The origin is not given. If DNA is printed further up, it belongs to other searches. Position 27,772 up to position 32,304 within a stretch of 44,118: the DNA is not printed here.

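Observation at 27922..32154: PpkA-like membrane pseudokinase fused to a TagR-like FGE-sulfatase domain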

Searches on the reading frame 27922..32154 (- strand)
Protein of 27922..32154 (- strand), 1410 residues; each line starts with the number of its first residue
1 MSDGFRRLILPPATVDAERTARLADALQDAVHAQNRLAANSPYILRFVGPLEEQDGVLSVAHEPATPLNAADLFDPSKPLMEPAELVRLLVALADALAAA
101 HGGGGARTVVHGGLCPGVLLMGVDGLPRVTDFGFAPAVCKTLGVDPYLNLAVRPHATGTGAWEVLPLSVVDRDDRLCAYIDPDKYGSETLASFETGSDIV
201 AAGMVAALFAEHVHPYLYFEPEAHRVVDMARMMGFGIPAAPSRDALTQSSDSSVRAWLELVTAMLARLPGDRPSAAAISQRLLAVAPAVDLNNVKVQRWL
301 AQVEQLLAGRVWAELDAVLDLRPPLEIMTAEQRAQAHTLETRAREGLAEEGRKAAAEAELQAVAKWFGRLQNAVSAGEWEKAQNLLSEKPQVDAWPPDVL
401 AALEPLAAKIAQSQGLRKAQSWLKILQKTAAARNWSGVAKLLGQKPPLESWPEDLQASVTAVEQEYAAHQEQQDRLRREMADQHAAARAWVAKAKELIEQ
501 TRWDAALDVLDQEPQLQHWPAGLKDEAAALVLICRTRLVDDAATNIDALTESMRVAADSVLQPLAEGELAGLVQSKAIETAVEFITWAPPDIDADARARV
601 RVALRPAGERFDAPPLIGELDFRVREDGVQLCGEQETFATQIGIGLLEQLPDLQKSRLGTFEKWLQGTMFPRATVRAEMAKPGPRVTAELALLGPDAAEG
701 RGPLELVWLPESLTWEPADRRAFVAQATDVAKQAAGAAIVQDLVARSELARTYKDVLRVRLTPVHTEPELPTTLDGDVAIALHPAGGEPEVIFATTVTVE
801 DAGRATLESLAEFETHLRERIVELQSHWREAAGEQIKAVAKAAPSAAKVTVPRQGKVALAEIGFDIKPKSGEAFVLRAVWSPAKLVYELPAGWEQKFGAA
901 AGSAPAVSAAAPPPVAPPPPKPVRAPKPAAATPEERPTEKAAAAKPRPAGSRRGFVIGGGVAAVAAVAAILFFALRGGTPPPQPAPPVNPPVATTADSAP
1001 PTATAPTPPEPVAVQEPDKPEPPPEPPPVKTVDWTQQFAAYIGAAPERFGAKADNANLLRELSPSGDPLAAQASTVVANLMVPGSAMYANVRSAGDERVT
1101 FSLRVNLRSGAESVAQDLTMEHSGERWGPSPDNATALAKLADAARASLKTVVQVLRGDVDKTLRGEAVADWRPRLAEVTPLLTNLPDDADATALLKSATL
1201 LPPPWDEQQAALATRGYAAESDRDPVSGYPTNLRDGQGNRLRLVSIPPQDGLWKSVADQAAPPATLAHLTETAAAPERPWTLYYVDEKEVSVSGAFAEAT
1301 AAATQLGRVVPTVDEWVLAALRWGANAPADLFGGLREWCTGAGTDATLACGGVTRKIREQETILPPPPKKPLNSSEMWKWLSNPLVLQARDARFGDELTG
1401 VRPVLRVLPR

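Call 3: search_protein_families(library=pfam, proteins=[window:27922-32154:-], max_evalue=1)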
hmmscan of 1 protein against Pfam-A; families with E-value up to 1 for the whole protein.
window:27922-32154:- (1410 aa): 1 family
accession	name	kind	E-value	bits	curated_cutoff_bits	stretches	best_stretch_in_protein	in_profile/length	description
PF00069.31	Pkinase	-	0.051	13.4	31.7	0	38-138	56-148/263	Protein kinase domain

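Call 4: search_protein_families(library=ncbifam, proteins=[window:27922-32154:-], max_evalue=1)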
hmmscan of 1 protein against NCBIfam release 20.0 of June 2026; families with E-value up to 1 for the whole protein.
window:27922-32154:- (1410 aa): 2 families
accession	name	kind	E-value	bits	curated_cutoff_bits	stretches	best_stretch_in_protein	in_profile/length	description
NF047741.1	antiphage_MADS6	equivalog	1e-05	24.3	460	1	15-135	231-346/612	methylation-associated defense system protein kinase MAD6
NF033483.0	PknB_PASTA_kin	equivalog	0.028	13.5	450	1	81-139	104-158/563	Stk1 family PASTA domain-containing Ser/Thr kinase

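Call 8: find_homologous_proteins(query=window:27922-32154:-, max_evalue=0.001)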
Query window:27922-32154:- (1410 aa): 52 proteins with E <= 0.001 among 8000 candidates.
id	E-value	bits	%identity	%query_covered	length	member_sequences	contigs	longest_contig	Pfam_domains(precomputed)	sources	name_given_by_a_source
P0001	0.0e+0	3101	100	100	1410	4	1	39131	-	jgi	-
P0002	0.0e+0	1238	45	100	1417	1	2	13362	PF00069.32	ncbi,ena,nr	ncbi:MAG: hypothetical protein KAY37_14985 [Phycisphaerae bacterium]|nr:hypothetical protein [Phycis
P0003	0.0e+0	1149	47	63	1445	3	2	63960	PF00069.32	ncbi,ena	-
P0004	0.0e+0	1089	43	100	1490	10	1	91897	PF00069.32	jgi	-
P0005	0.0e+0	1039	42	100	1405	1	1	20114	PF00069.32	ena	-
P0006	0.0e+0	1024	41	99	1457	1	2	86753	PF00069.32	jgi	-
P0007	9.2e-298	1010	40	99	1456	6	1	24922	PF00069.32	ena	-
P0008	6.9e-292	990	43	71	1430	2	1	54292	PF00069.32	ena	-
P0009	1.3e-287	976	40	100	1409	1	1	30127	-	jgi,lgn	jgi:hypothetical protein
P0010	5.6e-278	944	42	64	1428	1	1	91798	-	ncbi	-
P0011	8.8e-276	937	39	100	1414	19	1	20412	-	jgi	-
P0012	1.6e-275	936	44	64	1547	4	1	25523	-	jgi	-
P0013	1.6e-269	916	49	64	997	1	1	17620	-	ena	-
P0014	4.2e-255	868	37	100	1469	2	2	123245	-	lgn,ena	-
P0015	2.6e-232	793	38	63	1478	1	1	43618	-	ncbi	-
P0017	8.8e-226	771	39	63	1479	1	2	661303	-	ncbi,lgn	ncbi:MAG: hypothetical protein AB1601_14780 [Planctomycetota bacterium]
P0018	1.9e-225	770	40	63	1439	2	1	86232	PF00069.32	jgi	jgi:serine/threonine protein kinase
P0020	9.3e-220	751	41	63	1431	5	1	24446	PF00069.32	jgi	jgi:hypothetical protein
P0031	4.6e-117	411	35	40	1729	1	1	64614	PF03781.23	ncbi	-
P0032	1.3e-114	403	29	80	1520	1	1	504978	-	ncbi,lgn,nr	ncbi:MAG: hypothetical protein KF841_06015 [Phycisphaerae bacterium]|nr:hypothetical protein [Phycis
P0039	7.8e-98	347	34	38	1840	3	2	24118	PF21027.4,PF22352.3,PF17963.8,PF03781.23,PF02010.22,PF18911.7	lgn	-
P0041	1.5e-91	326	32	37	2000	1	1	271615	-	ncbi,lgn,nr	ncbi:MAG: hypothetical protein HY763_05825 [Planctomycetes bacterium]|nr:hypothetical protein [Planc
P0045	5.6e-83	298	31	55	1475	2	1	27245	PF03781.23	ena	-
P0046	1.5e-82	296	37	36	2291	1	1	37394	PF07714.24,PF00069.32,PF13287.13,PF13290.14,PF03174.20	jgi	jgi:hypothetical protein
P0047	2.2e-73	266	37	36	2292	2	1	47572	PF07714.24,PF07679.23,PF00069.32,PF13927.13,PF00047.32,PF18998.7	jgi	-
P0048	2.4e-71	259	34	38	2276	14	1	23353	PF06293.21,PF07714.24,PF00069.32,PF03160.21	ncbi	-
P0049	7.5e-70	254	46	22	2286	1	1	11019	PF07714.24,PF00069.32,PF20579.5,PF03160.21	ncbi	-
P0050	1.9e-65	240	47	20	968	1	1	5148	PF03781.23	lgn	-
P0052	1.3e-42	164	39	20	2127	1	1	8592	PF07714.24,PF00069.32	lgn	-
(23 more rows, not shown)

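Call 18: search_protein_families(library=pfam, proteins=[P0031, P0039, P0045, P0050, P0046], max_evalue=0.01)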
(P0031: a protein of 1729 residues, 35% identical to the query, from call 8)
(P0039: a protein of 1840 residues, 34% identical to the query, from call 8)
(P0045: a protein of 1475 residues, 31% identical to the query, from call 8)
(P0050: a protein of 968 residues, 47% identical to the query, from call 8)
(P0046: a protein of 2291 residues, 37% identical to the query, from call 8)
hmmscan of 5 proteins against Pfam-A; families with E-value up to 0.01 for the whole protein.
P0031 (1729 aa): 2 families
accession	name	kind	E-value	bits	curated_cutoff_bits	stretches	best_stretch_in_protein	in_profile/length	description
PF03781.23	FGE-sulfatase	-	2.7e-16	60.5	23.3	1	1523-1689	34-196/255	Sulfatase-modifying factor enzyme 1-like domain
PF00069.31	Pkinase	-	0.0021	17.9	31.7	0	200-287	174-259/263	Protein kinase domain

P0039 (1840 aa): 8 families
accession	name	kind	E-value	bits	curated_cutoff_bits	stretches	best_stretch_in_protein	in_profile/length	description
PF22352.2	K319L-like_PKD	-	6.8e-30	103.3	27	2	1251-1334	1-84/84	K319L-like, PKD domain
PF03781.23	FGE-sulfatase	-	1.6e-14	54.7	23.3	1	1635-1814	36-214/255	Sulfatase-modifying factor enzyme 1-like domain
PF18911.6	PKD_4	-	9e-12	45.3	27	2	1244-1283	1-40/85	PKD domain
PF17963.7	Big_9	-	4e-10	40.9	23.6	1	1150-1240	1-88/89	Bacterial Ig domain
PF21027.3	Sde0182_C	-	7.4e-08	33.3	27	0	1262-1321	1-67/83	Cellulose-binding protein Sde0182, C-terminal domain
PF02010.21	REJ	-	1.1e-07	31.3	25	1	1218-1330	56-195/452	REJ domain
PF00801.26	PKD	-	0.00089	19.6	23.5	0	1160-1240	8-80/80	PKD domain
PF17803.7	Cadherin_4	-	0.0072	17.3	25.1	0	1236-1287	3-56/71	Bacterial cadherin-like domain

P0045 (1475 aa): 2 families
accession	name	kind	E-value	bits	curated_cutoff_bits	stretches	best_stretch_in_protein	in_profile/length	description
PF03781.23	FGE-sulfatase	-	9e-18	65.3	23.3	1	1266-1440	35-226/255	Sulfatase-modifying factor enzyme 1-like domain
PF00069.31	Pkinase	-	2.5e-05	24.2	31.7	1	120-288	128-259/263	Protein kinase domain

P0050 (968 aa): 2 families
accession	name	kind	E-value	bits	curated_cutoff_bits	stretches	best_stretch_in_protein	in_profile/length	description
PF03781.23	FGE-sulfatase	-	3e-12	47.2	23.3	1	758-925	30-194/255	Sulfatase-modifying factor enzyme 1-like domain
PF00069.31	Pkinase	-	3.7e-05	23.7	31.7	0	214-301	174-259/263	Protein kinase domain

P0046 (2291 aa): 6 families
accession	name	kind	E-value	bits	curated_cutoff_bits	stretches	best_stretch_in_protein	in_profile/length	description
PF13290.12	CHB_HEX_C_1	-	7.6e-96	314.5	22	5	1420-1484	1-65/67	Chitobiase/beta-hexosaminidase C-terminal domain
PF13287.12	Fn3_assoc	-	1.4e-75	249.8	23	5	1431-1485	1-55/59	Fn3 associated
PF00069.31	Pkinase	-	3.7e-48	164.6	31.7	1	962-1222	1-254/263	Protein kinase domain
PF07714.23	PK_Tyr_Ser-Thr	-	9.5e-22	78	23.1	1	966-1165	5-207/258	Protein tyrosine and serine/threonine kinase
PF03174.19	CHB_HEX_C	-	1.3e-14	54.3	23.6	0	1768-1812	27-67/76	Chitobiase/beta-hexosaminidase C-terminal domain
PF06293.20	Kdo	-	0.00028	20.8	21.3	1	1050-1112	110-174/207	Lipopolysaccharide kinase (Kdo/WaaP) family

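Call 24: find_encoding_contigs(protein=P0002, flank=10000, max_places=2)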
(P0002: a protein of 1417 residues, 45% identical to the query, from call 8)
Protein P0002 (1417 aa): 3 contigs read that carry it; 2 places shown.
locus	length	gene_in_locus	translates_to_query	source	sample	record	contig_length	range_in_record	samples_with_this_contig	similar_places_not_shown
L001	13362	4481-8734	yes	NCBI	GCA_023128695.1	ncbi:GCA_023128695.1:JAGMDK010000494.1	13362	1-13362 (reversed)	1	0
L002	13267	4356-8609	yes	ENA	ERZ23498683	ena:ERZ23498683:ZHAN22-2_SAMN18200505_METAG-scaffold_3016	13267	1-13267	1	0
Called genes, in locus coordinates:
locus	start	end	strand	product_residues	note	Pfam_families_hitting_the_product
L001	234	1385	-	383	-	-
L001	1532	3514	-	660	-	-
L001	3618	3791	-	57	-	-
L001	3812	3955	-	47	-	-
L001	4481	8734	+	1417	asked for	PF00069:Pkinase (faint)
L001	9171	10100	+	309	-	PF02195:ParB_N, PF17762:HTH_ParB, PF23552:ParB_C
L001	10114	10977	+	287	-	PF01875:Memo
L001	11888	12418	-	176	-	PF13302:Acetyltransf_3, PF00583:Acetyltransf_1, PF13523:Acetyltransf_8 (faint), PF13508:Acetyltransf_7 (weak)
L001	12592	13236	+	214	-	PF10294:Methyltransf_16, PF03848:TehB, PF05175:MTS (weak), PF13489:Methyltransf_23, PF06325:PrmA (weak), PF08241:Methyltransf_11 (weak), PF08242:Methyltransf_12, PF13649:Methyltransf_25 (weak), +1 more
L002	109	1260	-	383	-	-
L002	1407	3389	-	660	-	-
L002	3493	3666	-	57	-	-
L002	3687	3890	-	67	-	-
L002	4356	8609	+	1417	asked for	PF00069:Pkinase (faint)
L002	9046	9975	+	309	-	PF02195:ParB_N, PF17762:HTH_ParB, PF23552:ParB_C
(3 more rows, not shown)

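Call 26: find_encoding_contigs(protein=P0017, flank=10000, max_places=1)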
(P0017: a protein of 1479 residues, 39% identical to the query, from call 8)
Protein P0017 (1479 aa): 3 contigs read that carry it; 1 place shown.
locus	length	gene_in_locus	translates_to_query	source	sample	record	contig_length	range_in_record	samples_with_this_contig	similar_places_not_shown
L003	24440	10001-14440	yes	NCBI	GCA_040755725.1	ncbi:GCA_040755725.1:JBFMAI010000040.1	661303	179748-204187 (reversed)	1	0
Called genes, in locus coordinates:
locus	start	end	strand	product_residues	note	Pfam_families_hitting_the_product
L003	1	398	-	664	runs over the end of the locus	-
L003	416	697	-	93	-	-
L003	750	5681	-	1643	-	PF02369:Big_1, PF09134:Invasin_D3, PF02369:Big_1 (weak), PF02369:Big_1, PF09134:Invasin_D3, PF02369:Big_1, PF02369:Big_1, PF09134:Invasin_D3, +5 more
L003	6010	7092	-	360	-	-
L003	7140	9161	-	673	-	-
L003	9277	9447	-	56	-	-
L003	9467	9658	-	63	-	-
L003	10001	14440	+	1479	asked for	-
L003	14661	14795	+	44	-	-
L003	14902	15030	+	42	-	-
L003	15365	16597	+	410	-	PF00583:Acetyltransf_1 (weak)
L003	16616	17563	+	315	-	PF01522:Polysacc_deac_1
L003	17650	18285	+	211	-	PF12802:MarR_2 (weak), PF01022:HTH_5 (faint)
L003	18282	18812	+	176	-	PF00156:Pribosyltran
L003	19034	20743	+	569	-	PF01432:Peptidase_M3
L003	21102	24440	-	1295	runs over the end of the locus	PF01640:Peptidase_C10, PF23759:GBD_T9SS_assoc (faint)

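Call 27: find_encoding_contigs(protein=P0004, flank=10000, max_places=1)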
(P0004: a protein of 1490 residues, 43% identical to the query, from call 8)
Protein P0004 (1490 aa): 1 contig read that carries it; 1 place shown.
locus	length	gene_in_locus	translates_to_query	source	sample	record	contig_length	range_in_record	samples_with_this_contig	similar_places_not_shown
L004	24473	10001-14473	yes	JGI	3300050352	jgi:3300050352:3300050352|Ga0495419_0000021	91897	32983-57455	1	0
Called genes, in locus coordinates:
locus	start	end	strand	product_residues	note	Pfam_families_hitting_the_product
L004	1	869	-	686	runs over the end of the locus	-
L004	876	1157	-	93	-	-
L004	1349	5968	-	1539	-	PF02412:TSP_3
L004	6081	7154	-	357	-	-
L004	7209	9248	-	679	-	-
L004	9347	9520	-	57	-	-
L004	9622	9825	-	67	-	-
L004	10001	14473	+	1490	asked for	PF00069:Pkinase (faint)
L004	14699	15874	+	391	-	PF21007:FBF1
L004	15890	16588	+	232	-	-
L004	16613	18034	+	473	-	PF05936:T6SS_VasE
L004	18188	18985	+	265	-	PF09850:DotU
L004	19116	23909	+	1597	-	PF14331:IcmF-related_N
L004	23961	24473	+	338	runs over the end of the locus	-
